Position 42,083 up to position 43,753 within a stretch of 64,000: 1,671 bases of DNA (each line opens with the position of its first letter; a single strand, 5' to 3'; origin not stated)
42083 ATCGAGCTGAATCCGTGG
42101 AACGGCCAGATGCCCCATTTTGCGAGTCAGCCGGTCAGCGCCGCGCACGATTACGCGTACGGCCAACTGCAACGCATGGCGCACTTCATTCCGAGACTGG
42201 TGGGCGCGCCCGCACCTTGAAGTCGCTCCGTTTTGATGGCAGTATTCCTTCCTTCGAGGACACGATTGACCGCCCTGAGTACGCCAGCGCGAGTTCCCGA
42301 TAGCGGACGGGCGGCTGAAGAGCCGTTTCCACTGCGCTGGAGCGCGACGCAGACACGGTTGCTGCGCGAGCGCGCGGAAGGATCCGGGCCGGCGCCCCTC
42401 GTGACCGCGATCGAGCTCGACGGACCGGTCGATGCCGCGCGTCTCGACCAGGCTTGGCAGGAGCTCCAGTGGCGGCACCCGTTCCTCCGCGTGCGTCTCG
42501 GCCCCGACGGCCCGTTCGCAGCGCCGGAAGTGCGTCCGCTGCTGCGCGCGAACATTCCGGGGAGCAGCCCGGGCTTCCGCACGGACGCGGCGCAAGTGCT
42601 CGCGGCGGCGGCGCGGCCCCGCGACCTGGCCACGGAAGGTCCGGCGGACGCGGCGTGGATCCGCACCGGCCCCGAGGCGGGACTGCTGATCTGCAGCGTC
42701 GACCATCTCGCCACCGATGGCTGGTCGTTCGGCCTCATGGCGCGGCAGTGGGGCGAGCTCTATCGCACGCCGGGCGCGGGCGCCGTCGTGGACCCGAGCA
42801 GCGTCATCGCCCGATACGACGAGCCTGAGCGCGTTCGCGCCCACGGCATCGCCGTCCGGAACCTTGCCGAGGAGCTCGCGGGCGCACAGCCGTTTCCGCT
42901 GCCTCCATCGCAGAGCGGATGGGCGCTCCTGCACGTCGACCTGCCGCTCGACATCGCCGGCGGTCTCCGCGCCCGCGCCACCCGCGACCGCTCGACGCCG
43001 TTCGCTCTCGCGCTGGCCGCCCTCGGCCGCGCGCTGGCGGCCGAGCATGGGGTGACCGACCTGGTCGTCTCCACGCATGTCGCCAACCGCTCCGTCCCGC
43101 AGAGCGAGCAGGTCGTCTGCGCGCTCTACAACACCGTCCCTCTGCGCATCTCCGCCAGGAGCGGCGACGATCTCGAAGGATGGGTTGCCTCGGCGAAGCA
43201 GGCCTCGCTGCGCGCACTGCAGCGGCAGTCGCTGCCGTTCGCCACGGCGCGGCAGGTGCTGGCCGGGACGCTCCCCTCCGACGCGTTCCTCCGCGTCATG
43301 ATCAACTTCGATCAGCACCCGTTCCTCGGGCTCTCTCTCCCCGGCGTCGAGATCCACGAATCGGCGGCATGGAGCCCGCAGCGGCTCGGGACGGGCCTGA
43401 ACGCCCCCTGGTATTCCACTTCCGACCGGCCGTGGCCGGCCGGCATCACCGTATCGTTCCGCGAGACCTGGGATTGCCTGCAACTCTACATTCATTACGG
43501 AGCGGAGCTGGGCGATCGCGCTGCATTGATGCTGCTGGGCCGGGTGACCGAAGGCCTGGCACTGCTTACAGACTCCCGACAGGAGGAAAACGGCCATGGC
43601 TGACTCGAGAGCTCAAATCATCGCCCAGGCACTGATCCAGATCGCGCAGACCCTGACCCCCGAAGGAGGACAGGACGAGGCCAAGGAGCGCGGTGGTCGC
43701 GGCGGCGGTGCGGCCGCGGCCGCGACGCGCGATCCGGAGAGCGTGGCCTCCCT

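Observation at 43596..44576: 326-aa protein of 13 LIRAL[C/S]P repeats with alternating Cys/Ser, embedded in the NRPS/radical SAM operon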

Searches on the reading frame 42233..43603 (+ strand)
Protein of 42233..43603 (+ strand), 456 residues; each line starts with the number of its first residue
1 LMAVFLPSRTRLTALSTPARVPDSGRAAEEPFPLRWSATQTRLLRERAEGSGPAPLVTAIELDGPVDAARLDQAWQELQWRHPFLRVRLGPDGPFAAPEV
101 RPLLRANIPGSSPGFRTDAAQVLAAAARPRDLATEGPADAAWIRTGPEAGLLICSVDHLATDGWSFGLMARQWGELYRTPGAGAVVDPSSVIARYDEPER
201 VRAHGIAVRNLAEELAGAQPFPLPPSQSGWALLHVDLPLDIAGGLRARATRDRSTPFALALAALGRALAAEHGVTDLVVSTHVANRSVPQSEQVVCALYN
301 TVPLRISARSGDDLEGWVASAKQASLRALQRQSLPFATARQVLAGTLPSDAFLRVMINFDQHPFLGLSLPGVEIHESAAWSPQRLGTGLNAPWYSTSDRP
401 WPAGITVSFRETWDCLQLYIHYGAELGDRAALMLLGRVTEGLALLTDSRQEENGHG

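Call 7: search_protein_families(library=pfam, proteins=[window:42233-43603:+], max_evalue=0.001)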
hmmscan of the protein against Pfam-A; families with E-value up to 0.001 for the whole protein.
window:42233-43603:+ (456 aa): 1 family
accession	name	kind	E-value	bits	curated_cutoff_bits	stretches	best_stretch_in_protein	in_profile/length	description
PF00668.25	Condensation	-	3.4e-18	66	30.6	2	240-340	235-335/456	Condensation domain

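Call 39: search_protein_families(library=ncbifam, proteins=[window:42266-43603:+], max_evalue=0.001)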
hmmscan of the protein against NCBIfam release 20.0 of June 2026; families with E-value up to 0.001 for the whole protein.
window:42266-43603:+ (445 aa): 2 families
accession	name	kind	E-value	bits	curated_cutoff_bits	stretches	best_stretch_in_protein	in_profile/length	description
NF004282.0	PRK05691.1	subfamily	4.6e-14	49.5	4090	1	46-367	701-1044/4334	non-ribosomal peptide synthase/polyketide synthase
NF038078.1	NRPS_MxcG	equivalog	9.6e-06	23.1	2300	1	48-305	32-303/1442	myxochelin non-ribosomal peptide synthetase MxcG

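Call 43: find_homologous_proteins(query=window:42266-43603:+, max_evalue=1e-10)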
Query window:42266-43603:+ (445 aa): 14 proteins with E <= 1e-10 among 8000 candidates.
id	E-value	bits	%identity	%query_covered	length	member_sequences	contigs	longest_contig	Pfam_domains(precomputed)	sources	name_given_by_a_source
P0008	1.4e-277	939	94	100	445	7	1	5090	PF00668.26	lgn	-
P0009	3.5e-209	714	75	94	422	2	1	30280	PF00668.26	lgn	-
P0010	8.4e-191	653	67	96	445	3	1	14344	PF00668.26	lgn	-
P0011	2.5e-187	642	68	95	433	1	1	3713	PF00668.26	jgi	jgi:hypothetical protein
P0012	5.9e-187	640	66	98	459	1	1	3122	PF00668.26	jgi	jgi:Condensation domain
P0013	1.6e-170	586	63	93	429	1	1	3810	PF00668.26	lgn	-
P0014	1.7e-169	583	63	92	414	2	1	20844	PF00668.26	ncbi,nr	ncbi:MAG: condensation domain-containing protein [Acidobacteriota bacterium]|nr:condensation domain-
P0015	6.4e-162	558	61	93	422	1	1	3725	PF00668.26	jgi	jgi:hypothetical protein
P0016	6.9e-162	558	62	94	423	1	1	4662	PF00668.26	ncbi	-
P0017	4.5e-155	535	59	93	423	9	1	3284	PF00668.26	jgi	-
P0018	3.6e-137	476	61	81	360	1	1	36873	PF00668.26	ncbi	ncbi:MAG: condensation domain-containing protein, partial [Thermoanaerobaculia bacterium]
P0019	9.6e-128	445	66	67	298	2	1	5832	PF00668.26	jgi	-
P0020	3.0e-87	312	43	93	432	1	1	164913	PF00668.26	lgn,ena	-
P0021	1.3e-13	69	28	71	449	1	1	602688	PF00668.26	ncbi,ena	-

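Call 44: find_encoding_contigs(protein=P0020, flank=10000, max_places=2)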
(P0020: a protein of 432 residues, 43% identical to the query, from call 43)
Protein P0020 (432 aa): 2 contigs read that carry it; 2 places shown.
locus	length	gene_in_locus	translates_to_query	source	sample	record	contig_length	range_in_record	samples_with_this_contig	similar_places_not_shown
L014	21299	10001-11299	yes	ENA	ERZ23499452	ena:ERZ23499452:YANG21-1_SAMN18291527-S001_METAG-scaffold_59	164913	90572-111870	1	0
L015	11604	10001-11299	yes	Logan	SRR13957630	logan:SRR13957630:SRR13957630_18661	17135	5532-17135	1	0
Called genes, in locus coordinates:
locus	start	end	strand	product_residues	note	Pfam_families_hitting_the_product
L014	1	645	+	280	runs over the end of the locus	PF05721:PhyH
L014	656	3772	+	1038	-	PF00501:AMP-binding, PF13193:AMP-binding_C (weak), PF00550:PP-binding, PF05050:Methyltransf_21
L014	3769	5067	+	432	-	-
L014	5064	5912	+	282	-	PF05721:PhyH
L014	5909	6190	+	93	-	PF00550:PP-binding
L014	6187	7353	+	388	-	PF00067:p450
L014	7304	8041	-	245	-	PF04072:LCM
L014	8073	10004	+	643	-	PF02310:B12-binding, PF04055:Radical_SAM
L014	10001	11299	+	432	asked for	PF00668:Condensation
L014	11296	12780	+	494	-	-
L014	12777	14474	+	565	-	PF02776:TPP_enzyme_N, PF00205:TPP_enzyme_M, PF02775:TPP_enzyme_C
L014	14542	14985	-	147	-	-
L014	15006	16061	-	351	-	-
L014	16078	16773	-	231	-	-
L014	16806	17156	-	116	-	-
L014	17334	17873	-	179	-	-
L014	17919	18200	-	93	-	PF14076:DUF4258 (weak)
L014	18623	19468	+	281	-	PF14355:Abi_C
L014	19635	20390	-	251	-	PF01695:IstB_IS21, PF13191:AAA_16 (weak), PF00308:Bac_DnaA (weak), PF00004:AAA (weak)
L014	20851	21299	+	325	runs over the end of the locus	PF01610:DDE_Tnp_ISL3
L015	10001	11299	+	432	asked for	PF00668:Condensation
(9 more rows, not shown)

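Call 45: find_encoding_contigs(protein=P0010, flank=10000, max_places=2)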
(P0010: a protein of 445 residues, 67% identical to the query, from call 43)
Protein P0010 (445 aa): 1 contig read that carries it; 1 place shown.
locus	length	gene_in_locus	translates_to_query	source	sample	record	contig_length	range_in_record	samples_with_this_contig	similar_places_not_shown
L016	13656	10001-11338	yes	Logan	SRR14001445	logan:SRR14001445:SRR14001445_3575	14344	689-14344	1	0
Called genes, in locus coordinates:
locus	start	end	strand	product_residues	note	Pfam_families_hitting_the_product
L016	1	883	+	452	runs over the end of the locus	PF05199:GMC_oxred_C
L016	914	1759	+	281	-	PF05721:PhyH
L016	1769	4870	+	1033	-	PF00501:AMP-binding, PF13193:AMP-binding_C (weak), PF00550:PP-binding, PF05050:Methyltransf_21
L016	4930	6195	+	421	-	PF00668:Condensation (faint)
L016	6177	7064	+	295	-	PF05721:PhyH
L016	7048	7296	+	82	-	PF00550:PP-binding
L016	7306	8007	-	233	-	PF04072:LCM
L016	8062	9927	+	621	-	PF02310:B12-binding, PF04055:Radical_SAM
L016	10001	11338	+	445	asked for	PF00668:Condensation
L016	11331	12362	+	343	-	-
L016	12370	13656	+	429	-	?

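Call 46: find_encoding_contigs(protein=P0018, flank=10000, max_places=2)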
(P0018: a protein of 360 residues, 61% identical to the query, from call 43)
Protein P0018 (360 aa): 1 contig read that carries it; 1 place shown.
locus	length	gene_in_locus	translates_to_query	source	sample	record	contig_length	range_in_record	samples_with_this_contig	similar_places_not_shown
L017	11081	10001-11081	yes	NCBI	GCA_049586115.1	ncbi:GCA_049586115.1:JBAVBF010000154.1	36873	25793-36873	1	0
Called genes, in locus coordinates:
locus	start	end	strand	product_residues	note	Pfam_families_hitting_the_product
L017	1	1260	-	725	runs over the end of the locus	PF03412:Peptidase_C39, PF00664:ABC_membrane, PF00005:ABC_tran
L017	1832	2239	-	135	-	PF00160:Pro_isomerase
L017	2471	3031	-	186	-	-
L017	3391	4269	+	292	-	PF05721:PhyH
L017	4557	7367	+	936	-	PF00501:AMP-binding, PF13193:AMP-binding_C (weak), PF00550:PP-binding, PF05050:Methyltransf_21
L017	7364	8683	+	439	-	PF00668:Condensation (faint)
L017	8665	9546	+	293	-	PF05721:PhyH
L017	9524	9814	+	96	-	PF00550:PP-binding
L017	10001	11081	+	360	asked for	PF00668:Condensation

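Call 51: find_homologous_proteins(query=L014:11296-12777:+, max_evalue=0.001)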
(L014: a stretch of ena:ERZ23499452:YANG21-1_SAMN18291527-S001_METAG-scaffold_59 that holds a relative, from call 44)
Query L014:11296-12777:+: 8000 candidates shared short words with the query, none scored E <= 0.001.
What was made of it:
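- Tried and rejected: A word-indexed search with the divergent L014 protein returned nothing (call 51).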

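Call 65: search_protein_families(library=pfam, proteins=[L014:14542-14985:-, L014:15006-16061:-, L014:16078-16773:-], max_evalue=0.001)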
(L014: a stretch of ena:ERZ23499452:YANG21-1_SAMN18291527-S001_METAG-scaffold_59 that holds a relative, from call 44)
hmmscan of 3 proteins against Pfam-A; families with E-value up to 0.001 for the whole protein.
L014:14542-14985:- (147 aa): 0 families

L014:15006-16061:- (351 aa): 0 families

L014:16078-16773:- (231 aa): 0 families

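Call 66: search_solved_structures(query=window:42266-43603:+, max_evalue=0.001)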
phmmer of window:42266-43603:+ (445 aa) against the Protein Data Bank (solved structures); distinct sequences matched with E-value up to 0.001: 12.
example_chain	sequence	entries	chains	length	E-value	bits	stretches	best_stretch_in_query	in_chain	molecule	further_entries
6p1j_A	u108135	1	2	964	1.4e-14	57.4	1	21-369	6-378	Txo2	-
6oyf_A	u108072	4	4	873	3.7e-14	56.1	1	36-355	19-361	Txo1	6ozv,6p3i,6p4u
7x0e_A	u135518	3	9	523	7.4e-11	45.2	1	56-335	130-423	AMB antimetabolite synthase AmbB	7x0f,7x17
2jgp_A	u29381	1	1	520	2.8e-09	40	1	28-332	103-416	TYROCIDINE SYNTHETASE 3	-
5u89_A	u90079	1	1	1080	2.6e-08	36.8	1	11-362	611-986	Amino acid adenylation domain protein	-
8fx6_A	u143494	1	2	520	1.9e-07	33.9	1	38-186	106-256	PCP-C didomain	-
7kvw_A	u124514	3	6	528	2.1e-07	33.8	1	38-328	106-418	PCP-C didomain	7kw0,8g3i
8fx7_A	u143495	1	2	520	2.1e-07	33.8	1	45-328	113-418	PCP-C didomain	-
7kw2_A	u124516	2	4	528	2.2e-07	33.7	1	45-328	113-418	PCP-C didomain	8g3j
8z0q_C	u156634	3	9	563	2.9e-07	33.4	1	10-431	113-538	Special condensation domain in NRPS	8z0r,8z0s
8xjz_C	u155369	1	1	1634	3.2e-07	33.2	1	45-363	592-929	Peptide synthetase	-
9uay_A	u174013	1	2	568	1.2e-05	28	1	45-309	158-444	CmnI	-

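Call 72: find_encoding_contigs(protein=P0021, flank=10000, max_places=1)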
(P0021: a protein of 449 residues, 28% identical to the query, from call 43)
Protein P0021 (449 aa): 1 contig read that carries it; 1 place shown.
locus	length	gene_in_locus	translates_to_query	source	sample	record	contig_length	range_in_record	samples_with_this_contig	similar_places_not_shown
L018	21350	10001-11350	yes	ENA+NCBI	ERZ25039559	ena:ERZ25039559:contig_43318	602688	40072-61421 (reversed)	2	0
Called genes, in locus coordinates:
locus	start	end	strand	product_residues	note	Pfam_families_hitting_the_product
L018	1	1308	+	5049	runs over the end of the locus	PF00501:AMP-binding, PF13193:AMP-binding_C, PF00550:PP-binding, PF00668:Condensation, PF00501:AMP-binding, PF00550:PP-binding, PF00668:Condensation, PF00501:AMP-binding, +11 more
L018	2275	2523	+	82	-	PF00501:AMP-binding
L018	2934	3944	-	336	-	-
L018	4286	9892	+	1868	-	PF00668:Condensation, PF00501:AMP-binding, PF13193:AMP-binding_C, PF00550:PP-binding, PF00668:Condensation, PF00501:AMP-binding, PF13193:AMP-binding_C, PF00550:PP-binding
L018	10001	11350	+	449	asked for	PF00668:Condensation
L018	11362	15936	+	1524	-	PF00668:Condensation, PF00501:AMP-binding, PF13193:AMP-binding_C, PF00550:PP-binding, PF00668:Condensation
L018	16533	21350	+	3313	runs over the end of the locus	PF00668:Condensation, PF00501:AMP-binding, PF13193:AMP-binding_C, PF00550:PP-binding, PF00668:Condensation, PF00501:AMP-binding, PF13193:AMP-binding_C, PF00550:PP-binding, +5 more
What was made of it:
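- Tried and rejected: It lies in an ordinary multimodular NRPS with no repeat protein, so it is uninformative (call 72).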

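Call 73: find_encoding_contigs(protein=P0019, flank=6000, max_places=1)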
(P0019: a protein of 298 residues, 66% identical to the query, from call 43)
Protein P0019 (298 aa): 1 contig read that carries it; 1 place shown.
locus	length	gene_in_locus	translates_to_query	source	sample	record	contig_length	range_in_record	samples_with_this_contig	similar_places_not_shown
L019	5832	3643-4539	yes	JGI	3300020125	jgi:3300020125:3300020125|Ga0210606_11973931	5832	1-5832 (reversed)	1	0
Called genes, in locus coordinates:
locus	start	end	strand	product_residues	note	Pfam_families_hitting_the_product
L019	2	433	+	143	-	?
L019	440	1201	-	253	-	PF04072:LCM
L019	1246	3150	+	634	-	PF02310:B12-binding, PF04055:Radical_SAM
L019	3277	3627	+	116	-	-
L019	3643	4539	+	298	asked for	PF00668:Condensation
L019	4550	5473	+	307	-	-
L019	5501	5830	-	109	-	?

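Call 74: find_encoding_contigs(protein=P0016, flank=6000, max_places=1)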
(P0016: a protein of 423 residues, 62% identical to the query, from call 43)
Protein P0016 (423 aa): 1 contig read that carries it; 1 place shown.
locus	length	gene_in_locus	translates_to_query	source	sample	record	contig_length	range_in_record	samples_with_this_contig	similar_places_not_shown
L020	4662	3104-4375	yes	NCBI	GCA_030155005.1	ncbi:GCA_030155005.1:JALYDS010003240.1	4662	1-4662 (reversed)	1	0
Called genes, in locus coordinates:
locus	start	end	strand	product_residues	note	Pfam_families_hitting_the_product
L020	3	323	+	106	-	?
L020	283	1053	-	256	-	PF04072:LCM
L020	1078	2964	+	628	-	PF02310:B12-binding, PF04055:Radical_SAM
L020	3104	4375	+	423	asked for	PF00668:Condensation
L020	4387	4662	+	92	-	?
